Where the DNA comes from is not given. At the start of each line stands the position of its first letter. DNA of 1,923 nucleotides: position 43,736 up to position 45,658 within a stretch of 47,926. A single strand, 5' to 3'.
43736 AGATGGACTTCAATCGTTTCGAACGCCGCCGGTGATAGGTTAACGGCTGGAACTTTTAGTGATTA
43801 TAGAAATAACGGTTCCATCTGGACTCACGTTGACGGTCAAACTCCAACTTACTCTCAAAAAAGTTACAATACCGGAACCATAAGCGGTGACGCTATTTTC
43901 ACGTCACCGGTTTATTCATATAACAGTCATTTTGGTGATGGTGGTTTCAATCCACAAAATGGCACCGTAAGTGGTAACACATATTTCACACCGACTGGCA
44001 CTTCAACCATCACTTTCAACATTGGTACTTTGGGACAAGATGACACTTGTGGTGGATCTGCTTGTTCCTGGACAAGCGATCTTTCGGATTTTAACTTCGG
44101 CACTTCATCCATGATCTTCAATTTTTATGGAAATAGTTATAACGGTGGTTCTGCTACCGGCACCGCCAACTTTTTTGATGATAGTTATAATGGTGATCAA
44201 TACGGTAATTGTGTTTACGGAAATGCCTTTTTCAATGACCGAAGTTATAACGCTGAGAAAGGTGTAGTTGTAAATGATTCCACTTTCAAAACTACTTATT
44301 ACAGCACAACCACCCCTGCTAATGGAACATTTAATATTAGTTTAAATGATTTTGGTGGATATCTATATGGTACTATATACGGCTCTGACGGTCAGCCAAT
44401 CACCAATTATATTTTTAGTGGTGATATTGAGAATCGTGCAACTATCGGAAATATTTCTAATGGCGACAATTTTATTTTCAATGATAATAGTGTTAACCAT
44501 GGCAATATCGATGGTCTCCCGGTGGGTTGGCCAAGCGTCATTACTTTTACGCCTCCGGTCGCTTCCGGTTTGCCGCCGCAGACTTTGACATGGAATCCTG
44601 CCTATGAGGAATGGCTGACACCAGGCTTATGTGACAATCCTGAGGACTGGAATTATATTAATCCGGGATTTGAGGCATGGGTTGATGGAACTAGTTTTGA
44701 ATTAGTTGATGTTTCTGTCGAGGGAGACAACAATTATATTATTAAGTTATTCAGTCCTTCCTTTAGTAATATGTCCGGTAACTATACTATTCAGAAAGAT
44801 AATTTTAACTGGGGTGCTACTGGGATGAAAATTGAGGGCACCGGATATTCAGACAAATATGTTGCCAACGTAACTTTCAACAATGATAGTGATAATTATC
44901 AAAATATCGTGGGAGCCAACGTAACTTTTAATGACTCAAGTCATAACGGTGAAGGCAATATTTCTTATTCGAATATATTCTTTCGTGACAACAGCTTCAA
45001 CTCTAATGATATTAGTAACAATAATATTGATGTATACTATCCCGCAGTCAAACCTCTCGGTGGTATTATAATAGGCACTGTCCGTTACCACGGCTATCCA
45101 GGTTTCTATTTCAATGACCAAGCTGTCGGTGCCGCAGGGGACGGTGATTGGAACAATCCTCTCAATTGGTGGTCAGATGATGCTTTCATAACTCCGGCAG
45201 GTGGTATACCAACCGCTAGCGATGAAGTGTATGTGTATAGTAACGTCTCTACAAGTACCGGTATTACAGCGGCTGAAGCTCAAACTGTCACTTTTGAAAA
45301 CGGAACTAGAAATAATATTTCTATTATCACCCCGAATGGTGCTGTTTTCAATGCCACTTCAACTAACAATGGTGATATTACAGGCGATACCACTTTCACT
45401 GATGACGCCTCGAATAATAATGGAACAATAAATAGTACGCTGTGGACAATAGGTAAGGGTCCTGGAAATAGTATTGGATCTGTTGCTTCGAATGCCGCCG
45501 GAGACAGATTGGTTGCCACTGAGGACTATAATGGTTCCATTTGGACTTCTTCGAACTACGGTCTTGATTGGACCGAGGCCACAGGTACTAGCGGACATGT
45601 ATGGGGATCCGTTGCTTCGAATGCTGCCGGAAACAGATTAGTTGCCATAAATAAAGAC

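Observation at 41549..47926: Giant secreted protein gene (>2126 codons, still open at the window edge) that the supplied ORF track misses entirely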

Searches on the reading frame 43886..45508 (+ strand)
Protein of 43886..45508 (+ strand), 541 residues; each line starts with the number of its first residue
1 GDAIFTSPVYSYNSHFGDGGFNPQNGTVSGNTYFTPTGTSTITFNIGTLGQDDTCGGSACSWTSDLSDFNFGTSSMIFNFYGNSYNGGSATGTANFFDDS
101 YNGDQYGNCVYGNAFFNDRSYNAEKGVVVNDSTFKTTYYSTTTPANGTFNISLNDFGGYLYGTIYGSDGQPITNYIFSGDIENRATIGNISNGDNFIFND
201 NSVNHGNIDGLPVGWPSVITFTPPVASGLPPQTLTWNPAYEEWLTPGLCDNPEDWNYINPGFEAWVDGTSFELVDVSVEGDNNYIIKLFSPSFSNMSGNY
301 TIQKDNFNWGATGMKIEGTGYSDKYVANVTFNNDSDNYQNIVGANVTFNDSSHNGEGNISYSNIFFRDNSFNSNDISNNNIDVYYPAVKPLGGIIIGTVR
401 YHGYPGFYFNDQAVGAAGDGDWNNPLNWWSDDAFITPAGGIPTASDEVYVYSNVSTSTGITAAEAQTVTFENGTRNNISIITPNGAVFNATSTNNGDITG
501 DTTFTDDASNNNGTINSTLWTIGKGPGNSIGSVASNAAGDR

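Call 72: predict_structure(alignment_id=A7)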
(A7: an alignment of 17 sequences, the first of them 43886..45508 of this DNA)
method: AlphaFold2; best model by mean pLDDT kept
length: 541 residues; sequences in the alignment: 17
mean_pLDDT: 71.7   pTM: 0.45
mean pLDDT of the five models: 71.7, 70.7, 69.7, 68.5, 66.5
residues with pLDDT >= 90: 161; 70-90: 168; 50-70: 80; < 50: 132
segments of 3 or more residues with pLDDT < 50: 14-25, 50-70, 210-216, 244-299, 303-325, 535-541
pLDDT, mean of each block of 10 residues (from residue 1): 73 47 53 70 66 40 43 64 64 86 80 92 90 96 96 93 95 94 84 83 75 47 60 58 42 39 37 34 35 38 37 36 57 79 82 82 85 84 84 84 87 91 93 91 93 82 92 94 93 94 86 89 61 46 34
secondary structure, 60 per line:
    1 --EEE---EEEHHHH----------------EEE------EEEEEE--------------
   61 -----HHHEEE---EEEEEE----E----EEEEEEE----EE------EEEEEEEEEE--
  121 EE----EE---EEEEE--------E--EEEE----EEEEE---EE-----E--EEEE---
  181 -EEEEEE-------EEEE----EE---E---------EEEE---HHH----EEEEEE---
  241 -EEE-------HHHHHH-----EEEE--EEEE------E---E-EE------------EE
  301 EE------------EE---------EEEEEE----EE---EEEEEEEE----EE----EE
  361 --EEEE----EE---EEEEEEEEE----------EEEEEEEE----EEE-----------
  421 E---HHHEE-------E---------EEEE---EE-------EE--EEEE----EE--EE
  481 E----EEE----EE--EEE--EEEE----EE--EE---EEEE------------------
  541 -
elements in order: E3-5 E9-11 H12-15 E32-34 E41-46 E69-71 E75-80 E90-96 E109-118 E132-136 E148-151 E156-160 E174-177 E182-187 E195-198 E218-221 E232-237 E242-244 H252-257 E263-266 E269-272 E299-302 E326-331 E341-348 E363-366 E376-384 E395-402 E407-409 E447-450 E467-470 E479-481 E486-488 E497-499 E502-505 E519-522

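Call 80: fold_search(model_id=the predicted structure, library=pdb)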
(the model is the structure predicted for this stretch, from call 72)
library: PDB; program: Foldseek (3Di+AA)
matches with E <= 10: 43; with E <= 0.001: 0
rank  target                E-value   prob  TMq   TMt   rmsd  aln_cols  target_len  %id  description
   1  3syj                  8.5e-02  0.12  0.12  0.08  22.8       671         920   11  Crystal structure of the Haemophilus influenzae Hap adhesin (released 2011-08-24)
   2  3h09_A                1.1e-01  0.09  0.12  0.08  25.3       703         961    9  The structure of Haemophilus influenzae IgA1 protease (released 2009-04-21)
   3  3h09_B                1.3e-01  0.09  0.13  0.09  25.9       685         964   10  The structure of Haemophilus influenzae IgA1 protease (released 2009-04-21)
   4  4kh3                  2.5e-01  0.08  0.13  0.14  20.1       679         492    9  Structure of a bacterial self-associating protein (released 2014-01-15)
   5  5uyt_B                3.6e-01  0.05  0.09  0.11  34.3       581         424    9  Crystal structure of ice binding protein from an Antarctic bacterium Flavobacteriaceae (released 2017-10-25)
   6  4wa0                  5.2e-01  0.03  0.07  0.10  38.0       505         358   11  The structure of a possible adhesin C-terminal domain from Caldicellulosiruptor kronotskyensis (released 2015-03-04)
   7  7koh_B                1.6e+00  0.03  0.12  0.12  21.2       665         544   10  Crystal structure of antigen 43 from Escherichia coli EDL933 (released 2022-03-09)
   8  4om9                  1.6e+00  0.02  0.11  0.08  23.4       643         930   11  X-Ray Crystal Structure of the passenger domain of Plasmid encoded toxin, an Autrotansporter Enterotoxin from enteroaggr (released 2014-03-12)
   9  7koh_D                2.4e+00  0.02  0.13  0.13  20.2       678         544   10  Crystal structure of antigen 43 from Escherichia coli EDL933 (released 2022-03-09)
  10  1wxr                  2.6e+00  0.01  0.12  0.07  25.0       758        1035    9  Crystal structure of Heme Binding protein, an autotransporter hemoglobine protease from pathogenic Escherichia coli (released 2005-03-01)
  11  9fdy_C                3.0e+00  0.01  0.08  0.11  21.7       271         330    8  Betaglycan Orphan Domain (ratBGo) in complex with TGF-b1 and extracellular domain of TGFBRII (released 2025-03-12)
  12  5uyt_A                3.5e+00  0.01  0.08  0.09  33.2       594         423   10  Crystal structure of ice binding protein from an Antarctic bacterium Flavobacteriaceae (released 2017-10-25)
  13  4rm6                  3.7e+00  0.01  0.10  0.08  24.4       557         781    9  Crystal structure of Hemopexin Binding Protein (released 2016-05-18)
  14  4ihg_B                3.9e+00  0.03  0.10  0.13  14.6       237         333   14  Chasing Acyl Carrier Protein Through a Catalytic Cycle of Lipid A Production (released 2013-11-13)
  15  7ko9                  4.3e+00  0.01  0.12  0.12  21.2       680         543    8  Crystal structure of antigen 43 from uropathogenic Escherichia coli UTI89 (released 2022-03-09)
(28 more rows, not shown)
